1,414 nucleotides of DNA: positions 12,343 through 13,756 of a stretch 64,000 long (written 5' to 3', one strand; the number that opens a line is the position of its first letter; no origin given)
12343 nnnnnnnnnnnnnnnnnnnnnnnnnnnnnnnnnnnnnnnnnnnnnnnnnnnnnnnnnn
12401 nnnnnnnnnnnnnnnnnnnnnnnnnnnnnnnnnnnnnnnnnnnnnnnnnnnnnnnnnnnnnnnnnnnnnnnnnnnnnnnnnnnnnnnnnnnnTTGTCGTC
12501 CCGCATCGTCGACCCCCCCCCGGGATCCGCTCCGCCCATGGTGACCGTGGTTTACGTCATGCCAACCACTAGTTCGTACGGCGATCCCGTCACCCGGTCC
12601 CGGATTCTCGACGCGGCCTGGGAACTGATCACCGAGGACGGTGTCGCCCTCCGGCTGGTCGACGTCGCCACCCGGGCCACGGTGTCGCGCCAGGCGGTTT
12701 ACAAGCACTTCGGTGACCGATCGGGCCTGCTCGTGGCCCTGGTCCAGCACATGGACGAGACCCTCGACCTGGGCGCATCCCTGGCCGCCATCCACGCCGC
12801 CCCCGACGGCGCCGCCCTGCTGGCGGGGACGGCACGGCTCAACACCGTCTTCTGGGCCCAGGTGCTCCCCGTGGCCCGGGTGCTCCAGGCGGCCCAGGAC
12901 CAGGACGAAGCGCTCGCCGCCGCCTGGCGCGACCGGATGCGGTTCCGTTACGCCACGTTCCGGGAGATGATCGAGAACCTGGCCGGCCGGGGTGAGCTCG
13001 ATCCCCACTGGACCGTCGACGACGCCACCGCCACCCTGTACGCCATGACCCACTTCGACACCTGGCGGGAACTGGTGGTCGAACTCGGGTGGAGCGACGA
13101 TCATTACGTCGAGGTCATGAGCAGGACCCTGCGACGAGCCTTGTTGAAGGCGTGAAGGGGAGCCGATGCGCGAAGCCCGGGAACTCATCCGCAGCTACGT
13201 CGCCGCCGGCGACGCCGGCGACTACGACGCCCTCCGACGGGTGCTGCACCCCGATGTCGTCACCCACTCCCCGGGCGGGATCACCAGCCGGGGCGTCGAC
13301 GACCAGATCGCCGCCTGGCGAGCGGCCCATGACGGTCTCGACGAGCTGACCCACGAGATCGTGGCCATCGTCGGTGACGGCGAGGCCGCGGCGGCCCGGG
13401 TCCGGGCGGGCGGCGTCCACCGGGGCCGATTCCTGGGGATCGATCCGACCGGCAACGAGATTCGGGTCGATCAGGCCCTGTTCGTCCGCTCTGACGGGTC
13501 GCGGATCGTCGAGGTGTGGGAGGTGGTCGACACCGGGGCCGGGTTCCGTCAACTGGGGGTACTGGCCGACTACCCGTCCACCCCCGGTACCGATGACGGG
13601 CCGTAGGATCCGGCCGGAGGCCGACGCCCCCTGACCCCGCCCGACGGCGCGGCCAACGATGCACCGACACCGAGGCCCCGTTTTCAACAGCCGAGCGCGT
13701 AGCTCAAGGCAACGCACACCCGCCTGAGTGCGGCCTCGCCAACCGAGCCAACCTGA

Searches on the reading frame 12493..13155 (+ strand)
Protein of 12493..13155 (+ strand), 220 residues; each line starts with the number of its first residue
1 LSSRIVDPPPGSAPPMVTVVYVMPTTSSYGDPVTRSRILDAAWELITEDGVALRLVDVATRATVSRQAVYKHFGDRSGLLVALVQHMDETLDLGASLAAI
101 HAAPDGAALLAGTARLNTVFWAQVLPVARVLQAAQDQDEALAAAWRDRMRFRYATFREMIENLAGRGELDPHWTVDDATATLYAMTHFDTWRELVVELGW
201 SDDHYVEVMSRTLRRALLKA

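Call 47: search_protein_families(library=pfam, proteins=[window:12493-13155:+], max_evalue=0.00001)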
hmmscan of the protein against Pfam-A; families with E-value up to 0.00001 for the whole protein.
window:12493-13155:+ (220 aa): 1 family
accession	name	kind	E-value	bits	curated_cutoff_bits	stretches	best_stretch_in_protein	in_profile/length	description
PF00440.29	TetR_N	-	1.5e-09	37.9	24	1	38-83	1-47/47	Bacterial regulatory proteins, tetR family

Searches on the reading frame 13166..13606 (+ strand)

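Call 47: search_protein_families(library=pfam, proteins=[window:13166-13606:+], max_evalue=0.00001)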
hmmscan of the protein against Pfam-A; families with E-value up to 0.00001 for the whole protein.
window:13166-13606:+ (146 aa): 3 families
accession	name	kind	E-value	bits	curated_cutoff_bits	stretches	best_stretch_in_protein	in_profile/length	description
PF07366.18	SnoaL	-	8.7e-23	81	28.4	1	7-130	3-126/126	SnoaL-like polyketide cyclase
PF12680.13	SnoaL_2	-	2.6e-16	60.5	27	1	8-117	1-102/102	SnoaL-like domain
PF13577.12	SnoaL_4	-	3.1e-06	27.6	24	1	2-120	7-122/126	SnoaL-like domain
